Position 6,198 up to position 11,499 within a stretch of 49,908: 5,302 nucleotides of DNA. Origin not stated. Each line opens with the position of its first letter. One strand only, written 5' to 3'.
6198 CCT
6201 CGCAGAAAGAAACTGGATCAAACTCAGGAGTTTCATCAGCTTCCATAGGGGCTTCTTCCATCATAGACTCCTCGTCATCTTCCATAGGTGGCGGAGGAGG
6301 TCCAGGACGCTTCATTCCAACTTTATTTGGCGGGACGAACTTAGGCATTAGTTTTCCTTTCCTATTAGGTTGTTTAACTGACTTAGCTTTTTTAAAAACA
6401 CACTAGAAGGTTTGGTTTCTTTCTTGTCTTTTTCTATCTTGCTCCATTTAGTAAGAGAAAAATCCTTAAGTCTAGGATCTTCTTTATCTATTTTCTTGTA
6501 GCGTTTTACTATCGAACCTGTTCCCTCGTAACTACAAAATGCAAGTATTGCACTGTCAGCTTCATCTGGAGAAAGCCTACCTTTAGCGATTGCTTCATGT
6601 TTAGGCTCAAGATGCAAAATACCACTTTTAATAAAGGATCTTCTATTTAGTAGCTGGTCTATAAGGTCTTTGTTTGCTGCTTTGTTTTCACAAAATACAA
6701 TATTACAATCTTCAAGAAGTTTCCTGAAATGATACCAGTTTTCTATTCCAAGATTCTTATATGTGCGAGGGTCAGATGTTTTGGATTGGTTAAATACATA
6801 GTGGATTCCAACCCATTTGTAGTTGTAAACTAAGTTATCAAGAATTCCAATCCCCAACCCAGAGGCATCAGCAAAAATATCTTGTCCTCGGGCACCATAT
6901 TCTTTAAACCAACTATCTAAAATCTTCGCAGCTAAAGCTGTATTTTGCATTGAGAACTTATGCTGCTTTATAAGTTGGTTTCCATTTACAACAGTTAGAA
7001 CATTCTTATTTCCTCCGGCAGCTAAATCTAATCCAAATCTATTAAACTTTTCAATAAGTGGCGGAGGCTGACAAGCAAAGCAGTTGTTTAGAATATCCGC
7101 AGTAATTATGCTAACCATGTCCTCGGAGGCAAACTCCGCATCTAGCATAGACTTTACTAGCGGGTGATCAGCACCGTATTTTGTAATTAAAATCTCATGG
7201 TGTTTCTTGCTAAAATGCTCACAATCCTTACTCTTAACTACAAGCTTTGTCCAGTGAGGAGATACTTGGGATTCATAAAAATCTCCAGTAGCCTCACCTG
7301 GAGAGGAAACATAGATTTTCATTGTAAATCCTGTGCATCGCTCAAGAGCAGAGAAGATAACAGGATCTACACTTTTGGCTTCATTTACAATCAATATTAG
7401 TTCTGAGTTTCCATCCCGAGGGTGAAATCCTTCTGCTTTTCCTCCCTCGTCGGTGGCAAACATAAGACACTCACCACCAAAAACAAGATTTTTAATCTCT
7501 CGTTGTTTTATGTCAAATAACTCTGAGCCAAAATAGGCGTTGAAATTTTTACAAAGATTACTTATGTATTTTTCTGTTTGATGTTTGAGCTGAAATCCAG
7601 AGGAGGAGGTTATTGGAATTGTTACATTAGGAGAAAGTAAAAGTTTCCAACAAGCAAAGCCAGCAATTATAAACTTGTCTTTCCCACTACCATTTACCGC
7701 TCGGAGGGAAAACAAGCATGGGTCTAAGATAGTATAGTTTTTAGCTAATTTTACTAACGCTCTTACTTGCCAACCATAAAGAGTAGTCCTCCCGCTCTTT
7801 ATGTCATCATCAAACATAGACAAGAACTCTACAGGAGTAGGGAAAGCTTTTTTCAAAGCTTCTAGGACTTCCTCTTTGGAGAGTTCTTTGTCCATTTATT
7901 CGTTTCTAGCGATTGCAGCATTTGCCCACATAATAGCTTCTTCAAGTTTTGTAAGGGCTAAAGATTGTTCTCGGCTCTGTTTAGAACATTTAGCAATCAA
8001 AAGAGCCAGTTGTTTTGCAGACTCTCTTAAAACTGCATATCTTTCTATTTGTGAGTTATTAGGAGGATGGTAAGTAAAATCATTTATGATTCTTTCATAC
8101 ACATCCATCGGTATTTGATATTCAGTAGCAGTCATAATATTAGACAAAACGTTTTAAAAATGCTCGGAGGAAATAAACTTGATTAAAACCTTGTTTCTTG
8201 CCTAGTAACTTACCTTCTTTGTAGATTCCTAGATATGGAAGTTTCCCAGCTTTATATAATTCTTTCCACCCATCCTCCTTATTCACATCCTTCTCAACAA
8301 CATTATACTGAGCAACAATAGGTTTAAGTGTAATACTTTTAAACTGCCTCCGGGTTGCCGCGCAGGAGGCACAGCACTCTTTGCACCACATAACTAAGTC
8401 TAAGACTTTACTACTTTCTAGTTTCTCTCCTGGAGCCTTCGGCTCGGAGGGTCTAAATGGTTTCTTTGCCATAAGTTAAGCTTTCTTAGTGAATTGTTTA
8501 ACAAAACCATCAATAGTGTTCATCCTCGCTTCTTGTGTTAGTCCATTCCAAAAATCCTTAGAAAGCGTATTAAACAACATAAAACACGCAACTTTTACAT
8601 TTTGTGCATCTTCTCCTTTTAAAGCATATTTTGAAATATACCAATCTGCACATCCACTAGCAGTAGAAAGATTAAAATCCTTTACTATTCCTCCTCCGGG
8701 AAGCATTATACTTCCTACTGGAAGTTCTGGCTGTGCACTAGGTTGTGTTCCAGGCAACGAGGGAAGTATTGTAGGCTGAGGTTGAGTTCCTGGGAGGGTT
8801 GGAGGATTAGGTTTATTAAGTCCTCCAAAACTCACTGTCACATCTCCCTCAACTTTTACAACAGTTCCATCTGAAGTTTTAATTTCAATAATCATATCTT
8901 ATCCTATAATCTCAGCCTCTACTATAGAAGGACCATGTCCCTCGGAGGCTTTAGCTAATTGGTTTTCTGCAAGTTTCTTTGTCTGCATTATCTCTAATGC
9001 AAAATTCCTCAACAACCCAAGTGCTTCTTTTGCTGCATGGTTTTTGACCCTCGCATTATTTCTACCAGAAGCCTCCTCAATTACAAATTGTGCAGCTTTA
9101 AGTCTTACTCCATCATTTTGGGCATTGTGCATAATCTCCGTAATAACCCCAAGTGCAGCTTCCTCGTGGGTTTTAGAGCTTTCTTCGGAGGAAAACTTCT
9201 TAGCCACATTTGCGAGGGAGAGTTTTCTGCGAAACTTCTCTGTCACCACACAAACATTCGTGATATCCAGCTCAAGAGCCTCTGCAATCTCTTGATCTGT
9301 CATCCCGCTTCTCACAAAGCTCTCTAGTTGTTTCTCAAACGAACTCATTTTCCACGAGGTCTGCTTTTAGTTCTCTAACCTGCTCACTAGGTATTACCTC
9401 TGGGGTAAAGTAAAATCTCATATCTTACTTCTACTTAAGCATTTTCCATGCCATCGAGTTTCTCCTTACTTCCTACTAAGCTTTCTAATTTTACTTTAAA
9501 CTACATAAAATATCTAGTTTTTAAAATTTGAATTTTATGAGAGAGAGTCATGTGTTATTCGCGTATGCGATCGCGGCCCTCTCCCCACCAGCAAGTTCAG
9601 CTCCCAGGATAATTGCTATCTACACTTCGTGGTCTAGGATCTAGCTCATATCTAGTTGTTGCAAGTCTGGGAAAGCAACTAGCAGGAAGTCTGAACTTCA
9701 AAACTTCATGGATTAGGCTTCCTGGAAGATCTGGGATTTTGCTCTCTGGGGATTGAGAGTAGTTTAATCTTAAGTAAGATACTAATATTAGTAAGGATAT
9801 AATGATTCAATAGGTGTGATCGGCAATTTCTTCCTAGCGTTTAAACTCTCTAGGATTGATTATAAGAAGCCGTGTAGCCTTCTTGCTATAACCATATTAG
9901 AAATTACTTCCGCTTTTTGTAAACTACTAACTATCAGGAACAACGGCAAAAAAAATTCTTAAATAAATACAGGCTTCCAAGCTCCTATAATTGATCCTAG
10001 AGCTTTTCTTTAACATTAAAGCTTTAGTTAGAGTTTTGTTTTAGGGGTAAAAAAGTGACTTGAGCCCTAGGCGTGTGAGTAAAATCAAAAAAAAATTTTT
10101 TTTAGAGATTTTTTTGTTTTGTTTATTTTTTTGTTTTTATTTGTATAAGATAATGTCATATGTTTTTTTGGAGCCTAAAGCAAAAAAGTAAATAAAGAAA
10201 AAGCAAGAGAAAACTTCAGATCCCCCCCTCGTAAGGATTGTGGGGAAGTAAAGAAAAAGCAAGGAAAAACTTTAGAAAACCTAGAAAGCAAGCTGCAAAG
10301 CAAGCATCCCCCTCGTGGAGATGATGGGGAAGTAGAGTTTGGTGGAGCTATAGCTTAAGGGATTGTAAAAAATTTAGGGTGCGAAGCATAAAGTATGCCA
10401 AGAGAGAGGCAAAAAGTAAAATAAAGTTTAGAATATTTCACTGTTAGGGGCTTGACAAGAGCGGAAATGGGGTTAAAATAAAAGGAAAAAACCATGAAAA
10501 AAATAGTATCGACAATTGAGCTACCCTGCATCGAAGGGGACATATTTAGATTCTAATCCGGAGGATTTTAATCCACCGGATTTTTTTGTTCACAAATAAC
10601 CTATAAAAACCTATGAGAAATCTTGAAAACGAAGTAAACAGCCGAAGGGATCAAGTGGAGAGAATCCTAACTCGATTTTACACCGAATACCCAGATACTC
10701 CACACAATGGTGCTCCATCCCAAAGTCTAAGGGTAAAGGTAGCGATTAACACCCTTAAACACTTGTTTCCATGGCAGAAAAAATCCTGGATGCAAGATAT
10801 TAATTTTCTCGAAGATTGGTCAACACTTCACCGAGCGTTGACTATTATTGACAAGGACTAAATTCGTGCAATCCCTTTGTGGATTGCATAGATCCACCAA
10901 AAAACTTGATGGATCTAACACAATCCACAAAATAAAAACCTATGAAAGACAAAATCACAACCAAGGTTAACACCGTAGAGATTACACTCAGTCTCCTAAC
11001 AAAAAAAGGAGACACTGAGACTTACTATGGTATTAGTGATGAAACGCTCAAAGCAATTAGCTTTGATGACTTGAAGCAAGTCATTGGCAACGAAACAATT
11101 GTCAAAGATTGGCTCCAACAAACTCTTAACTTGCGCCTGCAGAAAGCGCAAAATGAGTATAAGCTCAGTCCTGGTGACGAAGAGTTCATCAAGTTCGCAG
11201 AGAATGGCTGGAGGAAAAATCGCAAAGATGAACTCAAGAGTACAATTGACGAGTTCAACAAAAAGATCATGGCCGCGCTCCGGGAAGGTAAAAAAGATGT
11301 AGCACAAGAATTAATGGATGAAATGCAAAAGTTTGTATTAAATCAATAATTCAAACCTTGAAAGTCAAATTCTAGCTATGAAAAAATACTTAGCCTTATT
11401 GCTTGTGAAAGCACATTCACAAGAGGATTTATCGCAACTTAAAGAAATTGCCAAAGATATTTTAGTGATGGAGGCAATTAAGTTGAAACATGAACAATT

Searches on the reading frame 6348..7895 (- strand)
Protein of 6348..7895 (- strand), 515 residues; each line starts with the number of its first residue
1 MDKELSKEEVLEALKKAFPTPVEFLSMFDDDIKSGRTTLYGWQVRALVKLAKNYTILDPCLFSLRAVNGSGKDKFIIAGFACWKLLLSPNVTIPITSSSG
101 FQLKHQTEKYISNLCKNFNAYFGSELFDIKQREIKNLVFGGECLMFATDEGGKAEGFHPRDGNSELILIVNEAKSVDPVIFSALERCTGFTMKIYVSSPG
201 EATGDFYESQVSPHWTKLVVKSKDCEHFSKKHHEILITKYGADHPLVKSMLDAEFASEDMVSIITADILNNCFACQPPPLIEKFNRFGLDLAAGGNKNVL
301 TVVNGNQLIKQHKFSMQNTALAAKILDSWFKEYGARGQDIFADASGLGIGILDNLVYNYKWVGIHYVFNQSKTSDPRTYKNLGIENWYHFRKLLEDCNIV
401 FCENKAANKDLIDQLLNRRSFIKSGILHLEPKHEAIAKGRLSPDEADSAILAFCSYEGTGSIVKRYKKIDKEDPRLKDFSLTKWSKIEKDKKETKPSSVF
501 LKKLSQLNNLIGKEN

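Call 13: search_protein_families(library=phrogs, proteins=[window:6348-7895:-], max_evalue=0.001)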
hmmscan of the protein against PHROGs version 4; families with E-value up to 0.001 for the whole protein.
window:6348-7895:- (515 aa): 1 family
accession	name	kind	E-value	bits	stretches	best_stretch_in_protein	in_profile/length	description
phrog_5902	-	unknown function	7.1e-05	23.2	1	59-260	49-263/359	-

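Call 16: search_protein_families(library=pfam, proteins=[window:6348-7895:-], max_evalue=0.01)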
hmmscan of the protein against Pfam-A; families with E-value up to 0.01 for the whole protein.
window:6348-7895:- (515 aa): 0 families

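Call 19: find_related_loci(query=window:6348-7895:-, collection=viral_contigs, flank=10000)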
Query window:6348-7895:- (515 aa) in viral_contigs; peptide patterns used: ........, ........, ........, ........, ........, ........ (x = any residue, [..] = any of these).
1 stretches matched a pattern, but none encodes a relative of the query by tblastn (E <= 1e-3).

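Call 37: find_homologous_proteins(query=window:6348-7895:-, max_evalue=0.00001)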
Query window:6348-7895:- (515 aa): 458 proteins with E <= 0.00001 among 8000 candidates; the best 120 are listed.
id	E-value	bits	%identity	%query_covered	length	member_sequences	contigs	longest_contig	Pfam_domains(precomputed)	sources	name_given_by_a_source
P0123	0.0e+0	1181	99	100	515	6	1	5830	-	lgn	-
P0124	3.2e-136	473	48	91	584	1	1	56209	-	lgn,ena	-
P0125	7.1e-95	337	40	89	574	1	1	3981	-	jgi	jgi:phage terminase large subunit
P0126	1.7e-94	335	39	90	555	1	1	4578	-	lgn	-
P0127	2.2e-93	332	40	90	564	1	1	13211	-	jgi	jgi:hypothetical protein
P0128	1.4e-90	322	40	89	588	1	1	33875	-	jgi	jgi:uncharacterized protein (DUF1499 family)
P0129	8.6e-90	320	38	91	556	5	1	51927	-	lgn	-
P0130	3.2e-89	318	39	88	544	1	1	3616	-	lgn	-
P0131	2.9e-87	311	38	89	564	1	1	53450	-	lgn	-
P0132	4.6e-86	307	37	97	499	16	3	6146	-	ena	-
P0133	5.2e-86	307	37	96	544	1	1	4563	-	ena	-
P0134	6.4e-85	304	38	87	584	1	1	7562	-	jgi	jgi:hypothetical protein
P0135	9.0e-85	303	41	85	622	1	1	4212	-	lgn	-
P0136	2.1e-84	302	38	86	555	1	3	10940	-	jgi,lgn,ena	-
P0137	4.9e-83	298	40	88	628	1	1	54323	-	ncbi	-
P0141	3.6e-82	295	38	85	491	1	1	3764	PF17289.9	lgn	-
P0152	7.7e-81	290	41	85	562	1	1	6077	PF17289.9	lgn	-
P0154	2.0e-80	289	36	98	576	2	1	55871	PF17289.9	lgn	-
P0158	4.3e-80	288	35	98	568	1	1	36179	PF17289.9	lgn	-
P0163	8.5e-80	287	36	96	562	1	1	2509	PF17289.9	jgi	jgi:hypothetical protein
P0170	4.6e-79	284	40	86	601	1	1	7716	PF17289.9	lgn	-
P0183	1.0e-77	280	38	88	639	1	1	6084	PF17289.9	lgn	-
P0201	3.1e-76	275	38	85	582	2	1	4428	PF17289.9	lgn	-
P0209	6.7e-76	274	37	85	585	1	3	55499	PF17289.9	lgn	-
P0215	2.4e-75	272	35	93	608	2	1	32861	PF17289.9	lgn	-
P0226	1.8e-74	269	39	88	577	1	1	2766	PF17289.9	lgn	-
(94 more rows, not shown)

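Call 39: find_related_loci(query=A1, collection=viral_contigs, flank=10000)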
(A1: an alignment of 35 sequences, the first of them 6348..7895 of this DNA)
Query A1 (515 aa) in viral_contigs; peptide patterns used: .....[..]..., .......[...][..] (x = any residue, [..] = any of these).
125 stretches matched a pattern; 94 encode a relative of the query (tblastn E <= 1e-3); the best 80 are kept; 80 distinct loci.
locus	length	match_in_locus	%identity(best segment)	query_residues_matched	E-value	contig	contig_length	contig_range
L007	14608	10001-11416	37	18-489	5e-88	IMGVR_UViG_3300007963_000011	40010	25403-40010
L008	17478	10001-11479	37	18-515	4e-88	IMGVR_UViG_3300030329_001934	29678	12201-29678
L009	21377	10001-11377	38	18-482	5e-88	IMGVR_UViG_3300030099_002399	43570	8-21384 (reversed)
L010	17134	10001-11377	38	18-482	6e-88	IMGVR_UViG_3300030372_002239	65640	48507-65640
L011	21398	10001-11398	38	18-483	9e-88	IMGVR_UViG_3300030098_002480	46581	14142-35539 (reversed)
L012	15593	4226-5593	39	18-475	8e-88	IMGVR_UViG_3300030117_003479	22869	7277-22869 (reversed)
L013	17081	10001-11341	37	18-467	3e-87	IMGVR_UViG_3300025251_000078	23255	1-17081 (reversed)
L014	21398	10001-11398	38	18-483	4e-87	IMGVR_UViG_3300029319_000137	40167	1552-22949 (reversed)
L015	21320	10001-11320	40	18-453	1e-86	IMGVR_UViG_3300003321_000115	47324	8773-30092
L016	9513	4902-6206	39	18-458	8e-87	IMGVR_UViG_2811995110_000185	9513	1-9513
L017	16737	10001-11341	38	18-467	7e-87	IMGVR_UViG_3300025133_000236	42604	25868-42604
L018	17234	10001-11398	37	18-483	1e-86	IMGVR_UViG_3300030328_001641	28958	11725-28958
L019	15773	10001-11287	39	21-459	3e-86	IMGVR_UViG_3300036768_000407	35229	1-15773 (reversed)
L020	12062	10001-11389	39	18-478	4e-86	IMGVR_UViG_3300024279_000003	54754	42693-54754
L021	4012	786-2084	38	18-458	1e-85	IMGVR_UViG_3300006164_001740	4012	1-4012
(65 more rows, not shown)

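Call 50: search_dna_similar(query=window:6348-7895:-, collection=phages, mode=protein, max_rows=40, max_evalue=1e-10)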
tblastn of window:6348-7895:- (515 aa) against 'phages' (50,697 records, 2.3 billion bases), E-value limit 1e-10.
Records with a match: 8; places in all: 8; records where one place covers at least 80% of the query: 7.
Best place of each record, by identity: <60% 8.
By first word of the organism name: Akkermansia 3; Enterococcus 2; Parageobacillus 1; Phage 1; Caudoviricetes 1.
By host as written in the record: Akkermansia muciniphila 2; - 2; Enterococcus faecalis 2; Akkermansia muciniphila NBRC 114322 1; Parageobacillus thermoglucosidasius 23.6 1.
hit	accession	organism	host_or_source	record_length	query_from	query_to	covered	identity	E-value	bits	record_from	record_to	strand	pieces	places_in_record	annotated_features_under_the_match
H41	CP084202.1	Akkermansia phage DTMo-2021a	Akkermansia muciniphila NBRC 114322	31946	36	460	83%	29.3%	1e-38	157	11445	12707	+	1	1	record has no annotation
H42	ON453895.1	Akkermansia phage Chantilly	Akkermansia muciniphila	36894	35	453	81%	28.0%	2e-32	138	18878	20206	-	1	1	terminase large subunit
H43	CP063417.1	Parageobacillus phage JGon-2020a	Parageobacillus thermoglucosidasius 23.6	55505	42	486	86%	26.4%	2e-23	110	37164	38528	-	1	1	record has no annotation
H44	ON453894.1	Akkermansia phage Chambord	Akkermansia muciniphila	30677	66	455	76%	28.6%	5e-32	137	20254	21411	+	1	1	terminase large subunit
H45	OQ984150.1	Phage C72C1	-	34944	42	475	84%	25.5%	8e-18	93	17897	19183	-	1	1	hypothetical protein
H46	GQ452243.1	Enterococcus phage phiEf11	Enterococcus faecalis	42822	42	453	80%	24.9%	5e-12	75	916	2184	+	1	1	putative phage terminase B protein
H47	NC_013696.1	Enterococcus phage phiEf11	Enterococcus faecalis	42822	42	453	80%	24.9%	5e-12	75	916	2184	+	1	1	DEAD/DEAH box helicase family protein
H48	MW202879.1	Caudoviricetes sp.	Manatee Spring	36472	42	460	81%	24.0%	2e-13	79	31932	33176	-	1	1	terminase large subunit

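Call 51: find_related_loci(query=A1, collection=genome_contigs, flank=10000)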
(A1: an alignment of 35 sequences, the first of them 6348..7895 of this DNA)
Query A1 (515 aa) in genome_contigs; peptide patterns used: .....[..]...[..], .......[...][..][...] (x = any residue, [..] = any of these).
43 stretches matched a pattern; 4 encode a relative of the query (tblastn E <= 1e-3); 4 distinct loci.
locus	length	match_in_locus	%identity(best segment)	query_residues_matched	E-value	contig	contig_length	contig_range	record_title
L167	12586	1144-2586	37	15-484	3e-82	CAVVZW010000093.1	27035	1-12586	MAG: uncultured Alphaproteobacteria bacterium isolate MFD04540.bin.2.47 genome assembly, contig: contig_41592, whole gen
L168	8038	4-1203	33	83-475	3e-62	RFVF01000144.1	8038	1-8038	MAG: Proteobacteria bacterium isolate WB5_2B_004 contig_100_143, whole genome shotgun sequence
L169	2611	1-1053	32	108-454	2e-54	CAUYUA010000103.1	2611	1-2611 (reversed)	Azospirillaceae bacterium strain CCP2-SC5 genome assembly, contig: CCP2SC5_Contig_193, whole genome shotgun sequence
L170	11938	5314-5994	32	63-306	3e-28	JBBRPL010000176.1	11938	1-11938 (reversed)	MAG: Chthoniobacterales bacterium isolate La1_metabat2.436 LA1C_B2.436_k141_1146334L_11938_cov_11.8373, whole genome sho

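Call 75: find_encoding_contigs(protein=P0124, flank=10000, max_places=2)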
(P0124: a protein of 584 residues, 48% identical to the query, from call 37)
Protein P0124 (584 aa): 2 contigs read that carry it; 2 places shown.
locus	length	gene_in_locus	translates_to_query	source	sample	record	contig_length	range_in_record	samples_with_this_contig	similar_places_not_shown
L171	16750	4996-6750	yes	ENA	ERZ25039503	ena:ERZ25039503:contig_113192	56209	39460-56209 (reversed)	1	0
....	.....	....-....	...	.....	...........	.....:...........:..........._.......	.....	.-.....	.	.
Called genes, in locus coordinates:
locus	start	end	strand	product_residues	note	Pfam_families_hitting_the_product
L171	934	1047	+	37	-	-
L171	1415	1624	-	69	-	-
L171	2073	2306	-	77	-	-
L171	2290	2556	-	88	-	-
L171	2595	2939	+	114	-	-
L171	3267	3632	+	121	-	-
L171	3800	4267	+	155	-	-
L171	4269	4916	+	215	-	-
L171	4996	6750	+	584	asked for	-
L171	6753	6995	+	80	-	-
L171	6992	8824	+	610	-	-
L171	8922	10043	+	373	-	-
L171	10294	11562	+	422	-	-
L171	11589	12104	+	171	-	-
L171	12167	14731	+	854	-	-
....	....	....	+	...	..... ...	-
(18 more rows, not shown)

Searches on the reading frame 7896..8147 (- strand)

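Call 80: search_protein_families(library=phrogs, proteins=[window:7896-8147:-], max_evalue=0.001)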
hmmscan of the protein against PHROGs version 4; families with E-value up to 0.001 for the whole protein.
window:7896-8147:- (83 aa): 3 families
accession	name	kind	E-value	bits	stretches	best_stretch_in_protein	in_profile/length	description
phrog_1454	-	unknown function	1.2e-22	80.8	1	15-83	8-77/81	-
phrog_15810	-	unknown function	1.3e-06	29.4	1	58-78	33-53/55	-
phrog_31113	-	unknown function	4.2e-06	28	1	20-80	19-79/166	-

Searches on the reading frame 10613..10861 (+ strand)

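Call 9: search_protein_families(library=pfam, proteins=[window:10613-10861:+], max_evalue=0.01)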
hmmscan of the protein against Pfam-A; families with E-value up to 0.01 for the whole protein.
window:10613-10861:+ (82 aa): 1 family
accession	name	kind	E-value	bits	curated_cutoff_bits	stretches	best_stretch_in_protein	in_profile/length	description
PF03474.20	DMA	-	0.0074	16.3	23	0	43-63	2-22/37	DMRTA motif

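Call 80: search_protein_families(library=phrogs, proteins=[window:10613-10861:+], max_evalue=0.001)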
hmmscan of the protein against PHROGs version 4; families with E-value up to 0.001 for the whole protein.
window:10613-10861:+ (82 aa): 0 families

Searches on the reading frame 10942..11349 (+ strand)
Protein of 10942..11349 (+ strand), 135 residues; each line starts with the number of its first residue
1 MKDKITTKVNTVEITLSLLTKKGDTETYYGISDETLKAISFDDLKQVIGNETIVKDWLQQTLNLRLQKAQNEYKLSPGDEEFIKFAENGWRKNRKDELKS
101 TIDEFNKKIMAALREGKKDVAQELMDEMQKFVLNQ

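Call 9: search_protein_families(library=pfam, proteins=[window:10942-11349:+], max_evalue=0.01)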
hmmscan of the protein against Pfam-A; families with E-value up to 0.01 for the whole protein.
window:10942-11349:+ (135 aa): 0 families

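Call 24: search_protein_families(library=pfam, proteins=[window:10942-11349:+], max_evalue=10)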
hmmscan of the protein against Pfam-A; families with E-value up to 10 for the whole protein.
window:10942-11349:+ (135 aa): 3 families
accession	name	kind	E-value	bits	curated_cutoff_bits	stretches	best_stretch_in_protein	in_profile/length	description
PF00615.24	RGS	-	0.032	15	23.9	1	63-134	27-98/117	Regulator of G protein signaling domain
PF01649.23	Ribosomal_S20p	-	0.075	14.1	29.5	1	91-130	16-55/83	Ribosomal protein S20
PF25225.1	DUF7843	-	0.25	12.3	25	1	85-109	35-58/79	Domain of unknown function (DUF7843)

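Call 80: search_protein_families(library=phrogs, proteins=[window:10942-11349:+], max_evalue=0.001)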
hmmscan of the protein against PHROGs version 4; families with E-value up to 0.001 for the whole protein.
window:10942-11349:+ (135 aa): 0 families
